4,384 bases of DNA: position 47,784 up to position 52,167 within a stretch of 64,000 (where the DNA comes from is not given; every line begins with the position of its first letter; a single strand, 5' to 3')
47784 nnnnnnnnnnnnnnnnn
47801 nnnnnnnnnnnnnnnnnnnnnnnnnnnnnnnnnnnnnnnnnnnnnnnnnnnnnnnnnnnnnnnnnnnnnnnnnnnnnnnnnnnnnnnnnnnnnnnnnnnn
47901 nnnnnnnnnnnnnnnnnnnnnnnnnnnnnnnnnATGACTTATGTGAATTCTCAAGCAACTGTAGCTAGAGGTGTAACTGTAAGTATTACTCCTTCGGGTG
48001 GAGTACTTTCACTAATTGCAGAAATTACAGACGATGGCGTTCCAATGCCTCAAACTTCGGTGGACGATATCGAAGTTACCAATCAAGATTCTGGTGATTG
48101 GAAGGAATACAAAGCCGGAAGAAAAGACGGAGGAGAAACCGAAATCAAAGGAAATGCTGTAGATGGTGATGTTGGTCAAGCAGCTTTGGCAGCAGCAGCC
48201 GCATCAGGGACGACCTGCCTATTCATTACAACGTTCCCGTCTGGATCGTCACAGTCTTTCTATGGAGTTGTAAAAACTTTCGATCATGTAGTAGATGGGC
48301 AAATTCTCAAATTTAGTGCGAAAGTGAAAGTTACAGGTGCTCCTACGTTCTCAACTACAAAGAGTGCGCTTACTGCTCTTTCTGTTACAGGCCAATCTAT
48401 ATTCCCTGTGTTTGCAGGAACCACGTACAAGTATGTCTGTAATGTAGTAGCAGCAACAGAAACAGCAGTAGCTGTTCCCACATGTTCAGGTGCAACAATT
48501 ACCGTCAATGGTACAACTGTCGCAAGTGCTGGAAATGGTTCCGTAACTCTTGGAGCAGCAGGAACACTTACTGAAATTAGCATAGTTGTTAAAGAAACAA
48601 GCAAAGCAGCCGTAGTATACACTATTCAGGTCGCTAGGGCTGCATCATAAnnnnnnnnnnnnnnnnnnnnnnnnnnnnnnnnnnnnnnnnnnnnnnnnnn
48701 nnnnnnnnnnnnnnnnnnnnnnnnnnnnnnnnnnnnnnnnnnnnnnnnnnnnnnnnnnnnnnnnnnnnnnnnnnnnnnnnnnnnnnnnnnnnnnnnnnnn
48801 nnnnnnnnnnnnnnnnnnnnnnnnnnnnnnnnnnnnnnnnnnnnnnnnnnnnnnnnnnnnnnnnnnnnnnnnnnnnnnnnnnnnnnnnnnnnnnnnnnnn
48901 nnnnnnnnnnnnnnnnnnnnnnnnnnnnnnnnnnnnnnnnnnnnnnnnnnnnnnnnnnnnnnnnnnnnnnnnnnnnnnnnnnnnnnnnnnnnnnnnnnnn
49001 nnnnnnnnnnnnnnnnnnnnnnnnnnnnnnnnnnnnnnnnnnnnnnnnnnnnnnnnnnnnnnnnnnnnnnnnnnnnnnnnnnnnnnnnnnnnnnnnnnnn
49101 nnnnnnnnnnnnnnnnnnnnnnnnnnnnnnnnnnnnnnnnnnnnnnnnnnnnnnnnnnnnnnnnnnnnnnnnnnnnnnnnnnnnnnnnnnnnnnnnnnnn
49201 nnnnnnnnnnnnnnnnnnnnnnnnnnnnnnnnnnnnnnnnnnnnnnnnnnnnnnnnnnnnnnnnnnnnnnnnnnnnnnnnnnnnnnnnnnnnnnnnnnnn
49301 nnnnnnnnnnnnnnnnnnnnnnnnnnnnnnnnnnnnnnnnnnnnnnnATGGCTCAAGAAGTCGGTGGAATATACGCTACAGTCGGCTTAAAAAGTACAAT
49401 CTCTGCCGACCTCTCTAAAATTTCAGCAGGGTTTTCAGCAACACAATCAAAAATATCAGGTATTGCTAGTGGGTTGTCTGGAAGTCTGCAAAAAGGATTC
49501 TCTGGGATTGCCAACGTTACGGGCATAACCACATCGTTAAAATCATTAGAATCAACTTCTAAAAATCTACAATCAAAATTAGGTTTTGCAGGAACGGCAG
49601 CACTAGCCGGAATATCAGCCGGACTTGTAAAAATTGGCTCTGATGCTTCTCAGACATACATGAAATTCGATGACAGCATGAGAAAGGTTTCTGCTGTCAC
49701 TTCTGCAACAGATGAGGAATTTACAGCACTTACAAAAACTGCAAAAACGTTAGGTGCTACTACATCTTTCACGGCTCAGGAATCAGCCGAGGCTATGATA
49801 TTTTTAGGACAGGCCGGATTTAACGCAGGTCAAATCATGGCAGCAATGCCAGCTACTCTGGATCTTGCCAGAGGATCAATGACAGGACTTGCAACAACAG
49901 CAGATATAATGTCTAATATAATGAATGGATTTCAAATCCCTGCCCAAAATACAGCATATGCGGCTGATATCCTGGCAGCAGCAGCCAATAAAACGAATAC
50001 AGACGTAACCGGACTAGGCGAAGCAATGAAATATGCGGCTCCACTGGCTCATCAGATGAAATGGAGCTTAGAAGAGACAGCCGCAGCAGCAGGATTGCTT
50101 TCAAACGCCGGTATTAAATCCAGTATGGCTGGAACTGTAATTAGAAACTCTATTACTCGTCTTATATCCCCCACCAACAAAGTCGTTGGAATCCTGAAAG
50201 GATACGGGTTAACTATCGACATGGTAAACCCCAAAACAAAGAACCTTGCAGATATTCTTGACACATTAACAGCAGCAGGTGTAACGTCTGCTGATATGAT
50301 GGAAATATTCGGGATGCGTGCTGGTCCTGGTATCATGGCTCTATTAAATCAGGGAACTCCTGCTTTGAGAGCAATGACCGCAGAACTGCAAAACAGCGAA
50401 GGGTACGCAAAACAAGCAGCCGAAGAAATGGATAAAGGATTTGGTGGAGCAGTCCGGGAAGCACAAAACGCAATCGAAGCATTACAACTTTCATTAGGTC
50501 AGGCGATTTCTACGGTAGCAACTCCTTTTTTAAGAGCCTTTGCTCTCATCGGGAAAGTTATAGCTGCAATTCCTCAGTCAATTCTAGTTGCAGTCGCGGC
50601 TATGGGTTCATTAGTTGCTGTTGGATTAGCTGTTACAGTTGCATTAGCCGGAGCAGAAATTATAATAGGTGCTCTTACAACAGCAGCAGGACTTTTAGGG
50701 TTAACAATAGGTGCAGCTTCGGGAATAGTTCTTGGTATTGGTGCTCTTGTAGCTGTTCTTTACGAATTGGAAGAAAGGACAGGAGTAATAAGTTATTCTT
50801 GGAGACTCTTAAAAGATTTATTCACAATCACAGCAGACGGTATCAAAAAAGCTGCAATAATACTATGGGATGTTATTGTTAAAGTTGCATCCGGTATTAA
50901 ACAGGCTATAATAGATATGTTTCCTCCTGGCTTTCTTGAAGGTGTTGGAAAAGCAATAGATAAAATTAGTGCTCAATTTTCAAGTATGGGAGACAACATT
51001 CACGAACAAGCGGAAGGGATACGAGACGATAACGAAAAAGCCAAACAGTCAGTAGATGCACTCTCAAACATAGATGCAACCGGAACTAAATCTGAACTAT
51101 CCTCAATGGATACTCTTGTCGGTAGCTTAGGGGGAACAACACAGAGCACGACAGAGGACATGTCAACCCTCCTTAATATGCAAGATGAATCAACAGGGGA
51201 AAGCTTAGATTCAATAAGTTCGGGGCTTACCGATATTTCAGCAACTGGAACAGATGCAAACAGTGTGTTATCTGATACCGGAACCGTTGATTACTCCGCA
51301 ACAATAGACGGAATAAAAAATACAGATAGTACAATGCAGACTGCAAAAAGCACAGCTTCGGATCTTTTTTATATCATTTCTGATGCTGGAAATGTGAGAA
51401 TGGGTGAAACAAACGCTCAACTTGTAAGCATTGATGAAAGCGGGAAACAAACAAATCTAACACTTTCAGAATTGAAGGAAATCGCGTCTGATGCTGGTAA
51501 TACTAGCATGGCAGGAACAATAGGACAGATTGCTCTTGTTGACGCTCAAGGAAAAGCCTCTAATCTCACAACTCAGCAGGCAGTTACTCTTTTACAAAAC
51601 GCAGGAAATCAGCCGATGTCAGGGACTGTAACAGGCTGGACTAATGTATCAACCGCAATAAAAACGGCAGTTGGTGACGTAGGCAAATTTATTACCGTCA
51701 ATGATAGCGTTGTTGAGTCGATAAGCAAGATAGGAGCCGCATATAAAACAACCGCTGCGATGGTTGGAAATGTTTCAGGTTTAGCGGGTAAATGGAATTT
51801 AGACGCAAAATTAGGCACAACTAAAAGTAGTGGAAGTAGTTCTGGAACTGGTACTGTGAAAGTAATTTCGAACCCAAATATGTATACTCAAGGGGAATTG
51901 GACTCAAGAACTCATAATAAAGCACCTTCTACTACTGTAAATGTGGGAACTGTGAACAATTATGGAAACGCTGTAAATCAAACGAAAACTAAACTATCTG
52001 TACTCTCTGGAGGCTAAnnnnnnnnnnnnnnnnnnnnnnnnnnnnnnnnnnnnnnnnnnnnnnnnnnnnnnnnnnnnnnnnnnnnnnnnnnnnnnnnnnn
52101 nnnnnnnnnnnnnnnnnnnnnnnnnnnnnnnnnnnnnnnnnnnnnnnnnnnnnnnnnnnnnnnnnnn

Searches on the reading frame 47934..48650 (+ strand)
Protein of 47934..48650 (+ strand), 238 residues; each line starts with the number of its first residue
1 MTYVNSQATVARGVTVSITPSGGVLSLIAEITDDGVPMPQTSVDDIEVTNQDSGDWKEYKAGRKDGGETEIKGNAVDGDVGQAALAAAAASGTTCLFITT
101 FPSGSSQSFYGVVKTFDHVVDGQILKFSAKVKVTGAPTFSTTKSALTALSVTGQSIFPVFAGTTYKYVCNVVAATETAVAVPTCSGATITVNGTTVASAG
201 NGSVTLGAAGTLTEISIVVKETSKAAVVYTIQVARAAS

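Call 48: search_protein_families(library=pfam, proteins=[window:47934-48650:+], max_evalue=0.001)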
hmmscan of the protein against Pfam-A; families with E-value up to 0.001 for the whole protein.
window:47934-48650:+ (238 aa): 2 families
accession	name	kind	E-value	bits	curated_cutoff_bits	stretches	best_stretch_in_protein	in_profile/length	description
PF16461.11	Phage_TTP_12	-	2.3e-10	41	26.1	1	43-139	38-134/135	Lambda phage tail tube protein, TTP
PF12733.13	Cadherin-like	-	1.9e-06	28.6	24.2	1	146-235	1-88/89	Cadherin-like beta sandwich domain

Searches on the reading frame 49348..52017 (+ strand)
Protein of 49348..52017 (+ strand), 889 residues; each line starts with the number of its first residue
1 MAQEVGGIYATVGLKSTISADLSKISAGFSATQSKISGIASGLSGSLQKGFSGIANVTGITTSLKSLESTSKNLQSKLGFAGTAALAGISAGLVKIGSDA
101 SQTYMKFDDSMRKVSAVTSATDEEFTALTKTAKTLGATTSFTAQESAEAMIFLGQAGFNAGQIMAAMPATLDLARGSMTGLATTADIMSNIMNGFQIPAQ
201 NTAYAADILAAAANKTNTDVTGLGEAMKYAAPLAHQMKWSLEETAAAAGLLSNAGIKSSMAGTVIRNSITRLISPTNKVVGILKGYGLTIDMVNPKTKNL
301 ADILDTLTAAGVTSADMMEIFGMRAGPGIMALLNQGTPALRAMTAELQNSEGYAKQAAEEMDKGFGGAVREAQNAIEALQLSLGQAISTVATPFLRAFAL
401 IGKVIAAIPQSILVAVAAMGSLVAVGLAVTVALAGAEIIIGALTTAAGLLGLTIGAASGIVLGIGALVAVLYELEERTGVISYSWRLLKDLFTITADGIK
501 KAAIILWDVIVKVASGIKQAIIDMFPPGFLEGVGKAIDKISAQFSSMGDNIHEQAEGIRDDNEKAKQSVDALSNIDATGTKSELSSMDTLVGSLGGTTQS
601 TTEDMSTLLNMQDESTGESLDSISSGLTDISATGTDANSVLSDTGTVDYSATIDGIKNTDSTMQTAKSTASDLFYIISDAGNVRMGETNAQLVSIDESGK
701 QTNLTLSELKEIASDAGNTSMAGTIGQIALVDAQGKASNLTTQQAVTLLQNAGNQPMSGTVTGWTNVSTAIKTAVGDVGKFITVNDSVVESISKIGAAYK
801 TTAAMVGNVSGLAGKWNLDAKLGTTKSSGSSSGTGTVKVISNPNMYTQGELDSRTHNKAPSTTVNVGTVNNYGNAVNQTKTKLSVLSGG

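Call 11: search_protein_families(library=pfam, proteins=[window:49348-52017:+], max_evalue=0.01)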
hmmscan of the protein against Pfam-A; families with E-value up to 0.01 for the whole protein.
window:49348-52017:+ (889 aa): 2 families
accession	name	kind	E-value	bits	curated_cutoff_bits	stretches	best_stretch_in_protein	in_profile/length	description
PF10145.14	PhageMin_Tail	-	9.5e-44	150.1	33.2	1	130-310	2-183/201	Phage-related minor tail protein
PF07464.16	ApoLp-III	-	0.0085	16.7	36.3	0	531-610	47-126/146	Apolipophorin-III precursor (apoLp-III)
